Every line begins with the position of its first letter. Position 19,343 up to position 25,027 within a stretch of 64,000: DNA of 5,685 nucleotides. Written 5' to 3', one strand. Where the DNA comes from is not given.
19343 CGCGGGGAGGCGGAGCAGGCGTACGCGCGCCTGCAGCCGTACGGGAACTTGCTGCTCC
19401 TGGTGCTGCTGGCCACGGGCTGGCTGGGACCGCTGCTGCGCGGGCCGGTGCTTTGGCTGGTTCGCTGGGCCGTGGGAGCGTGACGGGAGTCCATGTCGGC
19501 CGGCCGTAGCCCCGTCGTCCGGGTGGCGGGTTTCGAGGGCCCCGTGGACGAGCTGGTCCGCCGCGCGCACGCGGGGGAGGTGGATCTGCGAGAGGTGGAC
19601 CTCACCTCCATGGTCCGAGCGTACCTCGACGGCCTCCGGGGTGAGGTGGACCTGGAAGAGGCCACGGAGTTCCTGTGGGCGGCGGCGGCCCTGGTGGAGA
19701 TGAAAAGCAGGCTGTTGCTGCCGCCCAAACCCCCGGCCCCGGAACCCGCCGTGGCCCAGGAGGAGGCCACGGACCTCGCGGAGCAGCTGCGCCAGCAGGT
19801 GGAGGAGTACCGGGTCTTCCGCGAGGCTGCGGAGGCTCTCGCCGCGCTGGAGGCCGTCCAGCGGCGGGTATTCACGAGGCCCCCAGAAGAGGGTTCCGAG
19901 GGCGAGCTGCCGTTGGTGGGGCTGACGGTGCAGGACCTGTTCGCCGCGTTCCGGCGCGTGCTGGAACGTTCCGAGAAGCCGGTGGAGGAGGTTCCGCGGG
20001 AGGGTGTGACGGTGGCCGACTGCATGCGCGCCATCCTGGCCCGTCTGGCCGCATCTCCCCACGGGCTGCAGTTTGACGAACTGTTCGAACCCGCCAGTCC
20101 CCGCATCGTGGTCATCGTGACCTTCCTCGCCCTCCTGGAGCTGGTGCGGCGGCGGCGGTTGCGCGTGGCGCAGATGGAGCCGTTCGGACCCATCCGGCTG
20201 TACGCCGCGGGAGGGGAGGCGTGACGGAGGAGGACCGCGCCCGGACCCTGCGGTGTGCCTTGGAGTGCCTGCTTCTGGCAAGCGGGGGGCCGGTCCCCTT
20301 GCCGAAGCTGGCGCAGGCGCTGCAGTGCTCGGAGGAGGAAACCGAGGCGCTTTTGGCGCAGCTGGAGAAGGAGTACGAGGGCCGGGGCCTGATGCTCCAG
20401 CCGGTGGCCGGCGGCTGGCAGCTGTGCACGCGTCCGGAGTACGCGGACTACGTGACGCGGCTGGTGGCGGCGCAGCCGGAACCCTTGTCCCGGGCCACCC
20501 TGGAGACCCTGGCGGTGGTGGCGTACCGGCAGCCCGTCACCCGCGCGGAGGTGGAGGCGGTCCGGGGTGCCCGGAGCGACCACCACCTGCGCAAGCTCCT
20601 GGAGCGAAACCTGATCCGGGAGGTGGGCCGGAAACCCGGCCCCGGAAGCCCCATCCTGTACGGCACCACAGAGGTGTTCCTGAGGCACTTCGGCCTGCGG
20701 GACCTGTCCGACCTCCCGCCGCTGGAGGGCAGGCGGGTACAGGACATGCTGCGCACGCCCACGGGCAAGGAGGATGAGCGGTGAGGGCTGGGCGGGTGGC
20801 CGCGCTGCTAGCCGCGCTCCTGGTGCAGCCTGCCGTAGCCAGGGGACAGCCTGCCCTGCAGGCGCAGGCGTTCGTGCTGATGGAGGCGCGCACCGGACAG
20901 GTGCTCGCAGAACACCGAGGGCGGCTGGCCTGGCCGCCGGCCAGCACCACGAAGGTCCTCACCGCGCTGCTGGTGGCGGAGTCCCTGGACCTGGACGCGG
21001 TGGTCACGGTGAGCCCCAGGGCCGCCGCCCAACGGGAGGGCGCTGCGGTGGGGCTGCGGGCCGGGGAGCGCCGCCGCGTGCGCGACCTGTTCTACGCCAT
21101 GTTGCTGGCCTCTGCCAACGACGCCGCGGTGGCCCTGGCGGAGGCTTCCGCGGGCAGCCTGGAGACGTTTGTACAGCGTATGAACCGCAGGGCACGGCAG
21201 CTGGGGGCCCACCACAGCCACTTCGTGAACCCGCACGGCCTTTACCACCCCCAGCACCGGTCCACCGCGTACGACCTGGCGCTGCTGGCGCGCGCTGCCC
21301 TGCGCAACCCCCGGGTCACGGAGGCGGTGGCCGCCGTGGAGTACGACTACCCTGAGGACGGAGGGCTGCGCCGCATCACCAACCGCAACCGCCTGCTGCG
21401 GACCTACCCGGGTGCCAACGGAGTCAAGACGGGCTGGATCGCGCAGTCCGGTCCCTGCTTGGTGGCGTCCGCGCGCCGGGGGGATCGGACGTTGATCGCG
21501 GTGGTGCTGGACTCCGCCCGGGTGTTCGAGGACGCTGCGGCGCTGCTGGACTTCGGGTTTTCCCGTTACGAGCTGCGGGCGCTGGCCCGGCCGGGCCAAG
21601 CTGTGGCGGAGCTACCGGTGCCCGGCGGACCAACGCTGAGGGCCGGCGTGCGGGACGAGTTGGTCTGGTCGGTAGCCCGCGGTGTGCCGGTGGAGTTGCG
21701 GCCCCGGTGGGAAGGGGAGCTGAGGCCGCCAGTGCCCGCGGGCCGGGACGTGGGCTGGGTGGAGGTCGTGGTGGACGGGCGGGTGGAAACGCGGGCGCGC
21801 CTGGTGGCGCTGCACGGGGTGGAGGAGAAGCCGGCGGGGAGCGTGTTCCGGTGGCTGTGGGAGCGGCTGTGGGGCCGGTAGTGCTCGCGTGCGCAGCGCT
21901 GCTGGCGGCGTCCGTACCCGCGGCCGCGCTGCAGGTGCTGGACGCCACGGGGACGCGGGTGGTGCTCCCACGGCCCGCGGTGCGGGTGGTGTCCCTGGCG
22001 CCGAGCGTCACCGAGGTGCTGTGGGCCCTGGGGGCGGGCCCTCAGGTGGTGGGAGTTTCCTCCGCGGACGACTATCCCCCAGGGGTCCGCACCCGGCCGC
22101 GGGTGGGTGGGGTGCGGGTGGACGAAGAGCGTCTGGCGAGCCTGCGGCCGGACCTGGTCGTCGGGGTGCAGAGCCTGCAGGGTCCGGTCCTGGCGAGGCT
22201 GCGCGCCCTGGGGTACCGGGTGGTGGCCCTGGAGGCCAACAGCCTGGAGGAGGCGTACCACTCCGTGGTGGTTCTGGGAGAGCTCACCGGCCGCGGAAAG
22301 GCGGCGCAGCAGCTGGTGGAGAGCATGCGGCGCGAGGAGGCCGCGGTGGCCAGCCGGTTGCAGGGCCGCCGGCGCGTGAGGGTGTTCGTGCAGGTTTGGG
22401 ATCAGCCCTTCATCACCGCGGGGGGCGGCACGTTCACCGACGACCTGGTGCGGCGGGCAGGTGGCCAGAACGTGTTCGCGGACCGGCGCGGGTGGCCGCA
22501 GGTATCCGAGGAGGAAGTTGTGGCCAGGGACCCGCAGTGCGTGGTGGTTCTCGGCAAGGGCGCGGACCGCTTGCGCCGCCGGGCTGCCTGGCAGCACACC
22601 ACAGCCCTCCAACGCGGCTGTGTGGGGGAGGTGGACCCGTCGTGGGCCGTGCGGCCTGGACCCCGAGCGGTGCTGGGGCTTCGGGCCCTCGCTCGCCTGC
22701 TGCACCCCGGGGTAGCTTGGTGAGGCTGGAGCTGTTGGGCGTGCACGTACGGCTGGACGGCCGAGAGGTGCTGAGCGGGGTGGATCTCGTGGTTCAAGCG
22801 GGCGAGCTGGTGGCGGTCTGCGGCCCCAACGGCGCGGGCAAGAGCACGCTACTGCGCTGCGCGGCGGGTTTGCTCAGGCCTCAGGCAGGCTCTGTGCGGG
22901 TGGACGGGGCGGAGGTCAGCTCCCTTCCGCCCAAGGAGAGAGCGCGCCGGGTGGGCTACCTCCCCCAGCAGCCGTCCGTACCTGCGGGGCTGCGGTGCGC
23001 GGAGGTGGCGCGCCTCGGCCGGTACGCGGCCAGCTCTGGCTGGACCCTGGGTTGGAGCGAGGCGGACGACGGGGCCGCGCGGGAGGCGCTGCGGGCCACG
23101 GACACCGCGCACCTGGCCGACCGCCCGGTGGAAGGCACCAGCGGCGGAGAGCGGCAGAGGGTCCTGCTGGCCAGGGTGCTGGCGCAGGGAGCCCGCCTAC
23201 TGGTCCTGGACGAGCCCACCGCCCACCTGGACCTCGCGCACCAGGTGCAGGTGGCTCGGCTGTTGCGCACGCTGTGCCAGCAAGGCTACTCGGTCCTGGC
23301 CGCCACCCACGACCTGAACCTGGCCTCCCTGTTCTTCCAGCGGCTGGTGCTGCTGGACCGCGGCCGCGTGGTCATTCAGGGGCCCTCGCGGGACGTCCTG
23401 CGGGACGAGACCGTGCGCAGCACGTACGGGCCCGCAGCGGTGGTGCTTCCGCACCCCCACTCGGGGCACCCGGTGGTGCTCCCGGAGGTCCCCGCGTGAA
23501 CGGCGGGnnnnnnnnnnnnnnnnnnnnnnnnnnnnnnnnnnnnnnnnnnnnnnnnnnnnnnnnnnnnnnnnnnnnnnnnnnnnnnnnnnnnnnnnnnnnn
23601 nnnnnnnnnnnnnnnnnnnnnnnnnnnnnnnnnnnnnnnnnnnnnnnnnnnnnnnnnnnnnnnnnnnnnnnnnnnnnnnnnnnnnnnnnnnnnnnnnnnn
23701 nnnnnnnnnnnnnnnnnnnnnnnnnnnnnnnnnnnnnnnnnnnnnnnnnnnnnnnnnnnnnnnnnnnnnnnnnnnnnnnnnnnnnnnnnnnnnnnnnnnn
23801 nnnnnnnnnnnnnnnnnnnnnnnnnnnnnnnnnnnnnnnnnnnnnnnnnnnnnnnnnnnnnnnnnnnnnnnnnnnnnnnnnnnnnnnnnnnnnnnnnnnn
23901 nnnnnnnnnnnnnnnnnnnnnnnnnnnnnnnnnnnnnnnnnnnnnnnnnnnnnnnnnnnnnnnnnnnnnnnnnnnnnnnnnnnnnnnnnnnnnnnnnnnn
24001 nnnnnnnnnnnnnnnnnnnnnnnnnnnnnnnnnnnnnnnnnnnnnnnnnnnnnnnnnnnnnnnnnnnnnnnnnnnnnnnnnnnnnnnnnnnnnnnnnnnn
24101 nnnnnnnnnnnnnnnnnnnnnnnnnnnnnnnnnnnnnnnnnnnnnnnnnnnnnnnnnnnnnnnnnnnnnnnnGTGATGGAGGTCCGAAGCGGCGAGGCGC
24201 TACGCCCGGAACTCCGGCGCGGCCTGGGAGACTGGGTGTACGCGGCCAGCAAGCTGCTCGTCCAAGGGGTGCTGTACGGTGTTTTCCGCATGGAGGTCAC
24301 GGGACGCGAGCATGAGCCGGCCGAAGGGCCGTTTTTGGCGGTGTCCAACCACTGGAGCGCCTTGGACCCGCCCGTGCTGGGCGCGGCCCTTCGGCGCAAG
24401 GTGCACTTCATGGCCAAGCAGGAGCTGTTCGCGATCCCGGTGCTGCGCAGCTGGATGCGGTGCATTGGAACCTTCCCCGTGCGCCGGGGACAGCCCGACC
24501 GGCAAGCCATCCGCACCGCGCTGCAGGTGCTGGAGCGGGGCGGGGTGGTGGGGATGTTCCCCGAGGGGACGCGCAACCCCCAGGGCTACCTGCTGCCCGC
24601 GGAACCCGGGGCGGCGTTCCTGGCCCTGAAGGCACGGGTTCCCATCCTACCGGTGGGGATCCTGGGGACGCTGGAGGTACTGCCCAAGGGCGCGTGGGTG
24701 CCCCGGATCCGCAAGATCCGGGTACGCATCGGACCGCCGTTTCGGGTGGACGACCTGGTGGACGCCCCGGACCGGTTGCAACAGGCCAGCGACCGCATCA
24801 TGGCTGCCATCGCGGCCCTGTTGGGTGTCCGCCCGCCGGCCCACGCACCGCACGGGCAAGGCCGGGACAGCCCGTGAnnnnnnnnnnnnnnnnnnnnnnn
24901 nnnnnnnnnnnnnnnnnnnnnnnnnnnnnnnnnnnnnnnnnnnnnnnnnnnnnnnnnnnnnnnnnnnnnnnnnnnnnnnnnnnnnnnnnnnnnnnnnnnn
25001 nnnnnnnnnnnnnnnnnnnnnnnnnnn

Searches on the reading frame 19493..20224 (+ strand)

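Call 21: search_protein_families(library=pfam, proteins=[window:19493-20224:+], max_evalue=0.0001)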
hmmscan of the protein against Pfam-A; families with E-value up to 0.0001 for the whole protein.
window:19493-20224:+ (243 aa): 1 family
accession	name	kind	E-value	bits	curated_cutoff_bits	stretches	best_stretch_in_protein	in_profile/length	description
PF02616.19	SMC_ScpA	-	1.5e-22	81.2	24.6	1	26-234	3-227/232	Segregation and condensation protein ScpA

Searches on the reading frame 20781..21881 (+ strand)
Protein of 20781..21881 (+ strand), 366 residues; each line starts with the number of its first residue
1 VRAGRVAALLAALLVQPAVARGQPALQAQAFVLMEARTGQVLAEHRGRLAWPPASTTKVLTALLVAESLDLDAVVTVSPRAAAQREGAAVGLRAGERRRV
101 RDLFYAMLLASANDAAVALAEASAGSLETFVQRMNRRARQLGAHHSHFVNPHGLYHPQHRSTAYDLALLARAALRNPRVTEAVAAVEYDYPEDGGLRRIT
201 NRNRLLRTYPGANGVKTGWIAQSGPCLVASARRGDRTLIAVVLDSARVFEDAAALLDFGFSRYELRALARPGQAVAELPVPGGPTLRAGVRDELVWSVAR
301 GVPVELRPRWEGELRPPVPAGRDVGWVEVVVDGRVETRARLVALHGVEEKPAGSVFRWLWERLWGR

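Call 23: search_protein_families(library=pfam, proteins=[window:20781-21881:+], max_evalue=0.0001)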
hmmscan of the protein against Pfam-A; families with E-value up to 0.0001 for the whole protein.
window:20781-21881:+ (366 aa): 3 families
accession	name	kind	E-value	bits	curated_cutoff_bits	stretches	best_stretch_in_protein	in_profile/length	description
PF00768.25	Peptidase_S11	-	9.9e-56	189.3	27.6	1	20-245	4-237/239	D-alanyl-D-alanine carboxypeptidase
PF13354.11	Beta-lactamase2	-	1.1e-07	31.8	22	1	33-170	4-143/214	Beta-lactamase enzyme family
PF02113.21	Peptidase_S13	-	4.1e-05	22.9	22.8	1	23-73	11-63/444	D-Ala-D-Ala carboxypeptidase 3 (S13) family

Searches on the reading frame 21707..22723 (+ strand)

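Call 23: search_protein_families(library=pfam, proteins=[window:21707-22723:+], max_evalue=0.0001)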
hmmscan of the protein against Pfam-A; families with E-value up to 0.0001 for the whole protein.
window:21707-22723:+ (338 aa): 1 family
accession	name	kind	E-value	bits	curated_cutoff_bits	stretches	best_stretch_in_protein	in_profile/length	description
PF01497.23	Peripla_BP_2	-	4e-30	105.4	27.5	1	94-308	1-230/235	Periplasmic binding protein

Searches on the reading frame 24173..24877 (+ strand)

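Call 23: search_protein_families(library=pfam, proteins=[window:24173-24877:+], max_evalue=0.0001)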
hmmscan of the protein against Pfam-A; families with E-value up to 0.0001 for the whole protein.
window:24173-24877:+ (234 aa): 1 family
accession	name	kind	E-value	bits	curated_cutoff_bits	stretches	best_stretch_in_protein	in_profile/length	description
PF01553.26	Acyltransferase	-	7.1e-33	113.7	23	1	39-163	1-131/132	Acyltransferase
